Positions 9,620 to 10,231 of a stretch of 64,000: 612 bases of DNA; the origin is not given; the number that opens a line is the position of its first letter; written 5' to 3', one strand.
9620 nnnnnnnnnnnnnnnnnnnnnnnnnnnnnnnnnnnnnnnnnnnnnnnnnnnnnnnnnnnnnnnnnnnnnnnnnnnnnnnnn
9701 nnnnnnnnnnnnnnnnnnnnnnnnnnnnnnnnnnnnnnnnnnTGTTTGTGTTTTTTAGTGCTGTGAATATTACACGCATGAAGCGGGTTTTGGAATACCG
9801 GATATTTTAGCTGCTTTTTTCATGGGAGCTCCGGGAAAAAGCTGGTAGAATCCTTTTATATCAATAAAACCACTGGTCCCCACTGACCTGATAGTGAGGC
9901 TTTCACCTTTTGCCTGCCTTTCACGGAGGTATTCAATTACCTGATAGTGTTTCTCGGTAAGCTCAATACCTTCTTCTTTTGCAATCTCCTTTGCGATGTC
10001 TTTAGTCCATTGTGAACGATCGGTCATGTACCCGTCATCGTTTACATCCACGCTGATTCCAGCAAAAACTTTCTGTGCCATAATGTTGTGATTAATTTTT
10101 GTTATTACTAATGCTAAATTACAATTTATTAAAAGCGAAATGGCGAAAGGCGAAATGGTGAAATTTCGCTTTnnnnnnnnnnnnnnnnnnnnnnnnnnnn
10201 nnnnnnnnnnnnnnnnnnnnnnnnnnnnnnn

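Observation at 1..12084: FNR-associated island combining Hdr-like flavoproteins with a complete set of sulfur-carrier proteins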

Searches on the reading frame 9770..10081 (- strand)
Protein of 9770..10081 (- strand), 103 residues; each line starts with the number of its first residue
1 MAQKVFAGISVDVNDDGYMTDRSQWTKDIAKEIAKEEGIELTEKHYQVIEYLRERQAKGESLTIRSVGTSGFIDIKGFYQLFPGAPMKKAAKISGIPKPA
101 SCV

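Call 6: search_protein_families(library=pfam, proteins=[window:9770-10081:-], max_evalue=0.01)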
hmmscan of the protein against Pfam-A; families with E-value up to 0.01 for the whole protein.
window:9770-10081:- (103 aa): 1 family
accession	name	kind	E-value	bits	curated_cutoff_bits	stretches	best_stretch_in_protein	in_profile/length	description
PF04358.19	DsrC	-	7.6e-26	91.1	24.9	1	7-103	3-107/107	DsrC like protein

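Call 8: search_protein_families(library=ncbifam, proteins=[window:9770-10081:-], max_evalue=0.001)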
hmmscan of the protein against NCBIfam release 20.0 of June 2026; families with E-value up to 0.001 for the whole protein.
window:9770-10081:- (103 aa): 2 families
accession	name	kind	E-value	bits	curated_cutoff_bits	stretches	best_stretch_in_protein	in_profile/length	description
TIGR03342.1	dsrC_tusE_dsvC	subfamily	6.5e-21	74.7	53.5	1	8-103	5-108/108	TusE/DsrC/DsvC family sulfur relay protein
NF008562.0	PRK11508.1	equivalog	1.2e-16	60.7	191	1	5-103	3-109/109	sulfurtransferase TusE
